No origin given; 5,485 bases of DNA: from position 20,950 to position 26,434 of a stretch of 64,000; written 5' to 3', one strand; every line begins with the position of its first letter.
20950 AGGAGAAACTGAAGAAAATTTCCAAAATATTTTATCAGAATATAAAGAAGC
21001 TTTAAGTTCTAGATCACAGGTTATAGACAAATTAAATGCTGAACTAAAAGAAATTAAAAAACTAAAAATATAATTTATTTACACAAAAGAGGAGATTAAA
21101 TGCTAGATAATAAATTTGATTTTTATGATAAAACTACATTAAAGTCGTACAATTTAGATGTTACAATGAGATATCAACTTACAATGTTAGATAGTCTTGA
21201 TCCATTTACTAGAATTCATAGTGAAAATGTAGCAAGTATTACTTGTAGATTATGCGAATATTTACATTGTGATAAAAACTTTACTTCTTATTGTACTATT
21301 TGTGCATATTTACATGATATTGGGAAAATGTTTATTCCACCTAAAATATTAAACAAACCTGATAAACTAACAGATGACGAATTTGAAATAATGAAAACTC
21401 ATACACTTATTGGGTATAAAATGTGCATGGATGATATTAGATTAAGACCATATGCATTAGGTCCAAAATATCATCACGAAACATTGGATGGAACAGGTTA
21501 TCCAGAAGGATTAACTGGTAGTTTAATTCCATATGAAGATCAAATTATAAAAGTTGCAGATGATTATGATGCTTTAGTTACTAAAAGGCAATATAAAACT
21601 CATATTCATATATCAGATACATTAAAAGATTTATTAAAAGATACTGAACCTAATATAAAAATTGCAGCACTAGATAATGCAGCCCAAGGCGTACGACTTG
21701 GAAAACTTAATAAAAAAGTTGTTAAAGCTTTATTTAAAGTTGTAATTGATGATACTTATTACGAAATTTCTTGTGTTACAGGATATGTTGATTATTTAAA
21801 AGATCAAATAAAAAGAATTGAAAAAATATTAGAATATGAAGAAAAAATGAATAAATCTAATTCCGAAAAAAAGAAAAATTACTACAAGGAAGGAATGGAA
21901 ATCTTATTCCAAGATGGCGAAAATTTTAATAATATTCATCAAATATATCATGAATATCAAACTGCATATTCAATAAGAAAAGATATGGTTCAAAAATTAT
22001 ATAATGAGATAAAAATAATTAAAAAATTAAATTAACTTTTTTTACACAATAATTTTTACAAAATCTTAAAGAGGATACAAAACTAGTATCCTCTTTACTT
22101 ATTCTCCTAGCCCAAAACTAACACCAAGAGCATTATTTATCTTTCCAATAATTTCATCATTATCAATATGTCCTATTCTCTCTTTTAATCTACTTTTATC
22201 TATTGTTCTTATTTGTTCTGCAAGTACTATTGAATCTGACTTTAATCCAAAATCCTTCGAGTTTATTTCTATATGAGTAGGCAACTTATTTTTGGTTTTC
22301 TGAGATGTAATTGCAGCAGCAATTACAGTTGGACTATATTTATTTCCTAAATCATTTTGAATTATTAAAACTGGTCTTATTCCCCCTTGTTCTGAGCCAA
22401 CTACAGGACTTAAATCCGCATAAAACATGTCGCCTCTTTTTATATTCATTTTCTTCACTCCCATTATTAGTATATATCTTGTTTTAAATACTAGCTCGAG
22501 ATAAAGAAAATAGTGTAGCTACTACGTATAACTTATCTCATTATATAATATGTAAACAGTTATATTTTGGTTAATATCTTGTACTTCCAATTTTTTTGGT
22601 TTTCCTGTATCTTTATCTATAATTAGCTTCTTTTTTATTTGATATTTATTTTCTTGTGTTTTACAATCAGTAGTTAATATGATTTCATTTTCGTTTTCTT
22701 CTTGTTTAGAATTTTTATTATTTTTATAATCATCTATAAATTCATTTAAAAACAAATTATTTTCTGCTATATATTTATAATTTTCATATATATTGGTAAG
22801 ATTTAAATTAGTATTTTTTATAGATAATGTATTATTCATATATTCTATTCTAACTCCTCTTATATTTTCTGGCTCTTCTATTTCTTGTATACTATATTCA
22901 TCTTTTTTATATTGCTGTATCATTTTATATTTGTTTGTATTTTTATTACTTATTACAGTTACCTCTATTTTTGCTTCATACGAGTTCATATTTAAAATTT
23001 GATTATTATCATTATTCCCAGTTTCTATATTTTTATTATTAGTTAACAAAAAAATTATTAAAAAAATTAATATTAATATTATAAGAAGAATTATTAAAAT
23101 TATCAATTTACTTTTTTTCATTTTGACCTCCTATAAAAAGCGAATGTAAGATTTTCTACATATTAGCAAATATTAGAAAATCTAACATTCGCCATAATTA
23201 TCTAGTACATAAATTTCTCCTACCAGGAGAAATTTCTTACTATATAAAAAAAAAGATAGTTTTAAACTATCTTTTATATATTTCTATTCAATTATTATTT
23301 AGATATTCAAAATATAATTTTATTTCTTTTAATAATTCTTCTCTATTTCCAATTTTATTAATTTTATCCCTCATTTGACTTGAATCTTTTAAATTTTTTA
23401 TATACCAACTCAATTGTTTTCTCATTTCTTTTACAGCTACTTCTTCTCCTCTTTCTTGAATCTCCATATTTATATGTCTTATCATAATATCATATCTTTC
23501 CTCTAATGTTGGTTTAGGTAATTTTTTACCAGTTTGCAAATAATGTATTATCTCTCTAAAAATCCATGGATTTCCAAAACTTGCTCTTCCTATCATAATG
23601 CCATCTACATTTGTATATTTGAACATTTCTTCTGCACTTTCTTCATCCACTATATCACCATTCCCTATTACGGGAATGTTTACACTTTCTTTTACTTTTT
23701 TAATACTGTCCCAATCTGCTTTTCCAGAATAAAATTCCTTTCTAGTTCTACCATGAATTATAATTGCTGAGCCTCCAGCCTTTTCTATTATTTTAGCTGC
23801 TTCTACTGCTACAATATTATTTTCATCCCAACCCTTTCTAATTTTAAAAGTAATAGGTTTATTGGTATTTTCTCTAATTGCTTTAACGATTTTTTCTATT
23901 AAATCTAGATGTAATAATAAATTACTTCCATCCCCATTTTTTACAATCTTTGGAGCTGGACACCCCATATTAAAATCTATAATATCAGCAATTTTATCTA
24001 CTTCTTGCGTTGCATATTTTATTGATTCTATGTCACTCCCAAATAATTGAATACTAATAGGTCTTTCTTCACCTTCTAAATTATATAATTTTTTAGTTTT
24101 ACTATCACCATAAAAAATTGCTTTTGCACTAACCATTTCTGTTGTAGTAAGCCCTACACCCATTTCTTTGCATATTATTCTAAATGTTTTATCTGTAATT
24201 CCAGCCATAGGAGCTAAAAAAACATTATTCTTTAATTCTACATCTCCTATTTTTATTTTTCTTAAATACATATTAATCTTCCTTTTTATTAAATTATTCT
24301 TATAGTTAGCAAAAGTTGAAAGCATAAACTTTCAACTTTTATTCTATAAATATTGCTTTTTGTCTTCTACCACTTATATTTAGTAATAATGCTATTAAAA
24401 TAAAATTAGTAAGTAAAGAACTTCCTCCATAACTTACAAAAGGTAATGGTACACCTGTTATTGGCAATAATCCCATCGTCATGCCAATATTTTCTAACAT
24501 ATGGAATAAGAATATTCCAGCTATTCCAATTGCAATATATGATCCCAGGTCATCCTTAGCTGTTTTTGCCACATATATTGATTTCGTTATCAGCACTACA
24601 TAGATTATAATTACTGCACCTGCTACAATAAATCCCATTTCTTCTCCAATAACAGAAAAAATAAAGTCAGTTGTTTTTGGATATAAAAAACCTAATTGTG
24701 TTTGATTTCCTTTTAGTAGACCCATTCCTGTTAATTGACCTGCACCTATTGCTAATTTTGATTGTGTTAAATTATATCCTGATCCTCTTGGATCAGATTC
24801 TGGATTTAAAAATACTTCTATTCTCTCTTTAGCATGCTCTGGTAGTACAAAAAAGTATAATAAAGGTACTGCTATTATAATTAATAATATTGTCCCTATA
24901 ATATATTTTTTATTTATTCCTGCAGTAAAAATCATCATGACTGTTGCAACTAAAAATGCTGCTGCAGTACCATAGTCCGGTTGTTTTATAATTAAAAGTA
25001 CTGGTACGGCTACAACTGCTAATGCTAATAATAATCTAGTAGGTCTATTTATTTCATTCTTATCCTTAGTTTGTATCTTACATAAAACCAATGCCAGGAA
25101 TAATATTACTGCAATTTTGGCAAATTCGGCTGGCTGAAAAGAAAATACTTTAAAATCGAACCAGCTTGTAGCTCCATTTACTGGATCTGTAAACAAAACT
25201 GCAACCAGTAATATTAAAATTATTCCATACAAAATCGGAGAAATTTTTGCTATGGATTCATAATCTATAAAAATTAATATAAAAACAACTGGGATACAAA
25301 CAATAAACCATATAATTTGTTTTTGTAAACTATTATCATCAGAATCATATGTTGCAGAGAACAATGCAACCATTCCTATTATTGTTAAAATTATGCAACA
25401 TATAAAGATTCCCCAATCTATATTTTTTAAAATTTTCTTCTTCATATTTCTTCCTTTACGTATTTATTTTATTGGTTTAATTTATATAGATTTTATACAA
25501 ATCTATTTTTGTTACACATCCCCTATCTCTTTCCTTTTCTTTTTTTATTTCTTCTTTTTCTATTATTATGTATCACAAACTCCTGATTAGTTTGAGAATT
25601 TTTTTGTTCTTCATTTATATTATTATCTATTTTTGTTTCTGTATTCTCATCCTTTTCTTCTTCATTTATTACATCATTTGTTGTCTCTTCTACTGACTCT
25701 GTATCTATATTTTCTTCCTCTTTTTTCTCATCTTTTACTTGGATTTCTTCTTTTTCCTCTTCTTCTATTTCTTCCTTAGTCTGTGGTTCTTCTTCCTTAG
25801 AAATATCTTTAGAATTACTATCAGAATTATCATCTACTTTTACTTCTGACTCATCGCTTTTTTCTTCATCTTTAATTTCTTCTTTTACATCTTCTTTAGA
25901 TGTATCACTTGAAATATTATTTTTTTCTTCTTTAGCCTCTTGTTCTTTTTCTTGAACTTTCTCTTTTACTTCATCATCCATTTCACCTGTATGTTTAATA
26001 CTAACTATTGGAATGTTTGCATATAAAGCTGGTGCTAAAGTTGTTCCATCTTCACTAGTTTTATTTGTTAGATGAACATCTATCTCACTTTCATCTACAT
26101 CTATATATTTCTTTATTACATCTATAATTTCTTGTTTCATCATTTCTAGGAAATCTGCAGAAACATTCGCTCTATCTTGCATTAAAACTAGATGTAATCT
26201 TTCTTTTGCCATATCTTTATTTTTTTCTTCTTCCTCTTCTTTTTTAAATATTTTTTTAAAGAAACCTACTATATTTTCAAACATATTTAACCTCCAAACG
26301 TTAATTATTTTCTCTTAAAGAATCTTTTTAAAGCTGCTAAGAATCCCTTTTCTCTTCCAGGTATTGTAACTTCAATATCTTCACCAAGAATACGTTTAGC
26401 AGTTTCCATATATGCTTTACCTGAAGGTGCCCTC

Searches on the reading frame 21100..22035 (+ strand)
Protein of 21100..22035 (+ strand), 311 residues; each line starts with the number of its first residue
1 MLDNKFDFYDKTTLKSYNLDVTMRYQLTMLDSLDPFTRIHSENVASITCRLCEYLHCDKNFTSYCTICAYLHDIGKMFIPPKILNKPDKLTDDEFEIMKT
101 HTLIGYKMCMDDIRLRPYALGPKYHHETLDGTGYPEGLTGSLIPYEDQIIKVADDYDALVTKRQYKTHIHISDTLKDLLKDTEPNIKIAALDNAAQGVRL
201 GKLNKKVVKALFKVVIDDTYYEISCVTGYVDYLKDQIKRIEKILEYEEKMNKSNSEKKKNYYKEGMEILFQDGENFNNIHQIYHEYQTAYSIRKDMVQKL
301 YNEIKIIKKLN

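Call 27: search_protein_families(library=pfam, proteins=[window:21100-22035:+])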
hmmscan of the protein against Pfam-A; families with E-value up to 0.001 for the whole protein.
window:21100-22035:+ (311 aa): 2 families
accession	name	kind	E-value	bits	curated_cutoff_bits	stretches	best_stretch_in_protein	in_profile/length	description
PF13487.12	HD_5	-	1.2e-26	93.9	27.2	1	29-180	6-160/170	HD domain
PF01966.28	HD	-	8.6e-15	55.5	22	1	39-158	3-115/116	HD domain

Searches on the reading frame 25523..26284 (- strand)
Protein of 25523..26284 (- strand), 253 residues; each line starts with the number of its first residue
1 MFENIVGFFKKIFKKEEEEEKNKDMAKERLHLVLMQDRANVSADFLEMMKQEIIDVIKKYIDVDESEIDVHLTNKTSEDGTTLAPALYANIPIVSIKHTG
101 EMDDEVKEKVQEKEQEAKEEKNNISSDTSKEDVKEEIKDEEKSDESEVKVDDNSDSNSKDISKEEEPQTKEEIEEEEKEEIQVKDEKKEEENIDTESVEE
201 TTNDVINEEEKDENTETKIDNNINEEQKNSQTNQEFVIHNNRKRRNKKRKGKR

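Call 33: search_protein_families(library=pfam, proteins=[window:25523-26284:-], max_evalue=0.00001)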
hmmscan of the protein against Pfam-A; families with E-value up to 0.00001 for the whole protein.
window:25523-26284:- (253 aa): 1 family
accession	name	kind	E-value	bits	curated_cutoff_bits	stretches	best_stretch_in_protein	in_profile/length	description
PF03776.19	MinE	-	1.4e-22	79.8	25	1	23-93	2-67/68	Septum formation topological specificity factor MinE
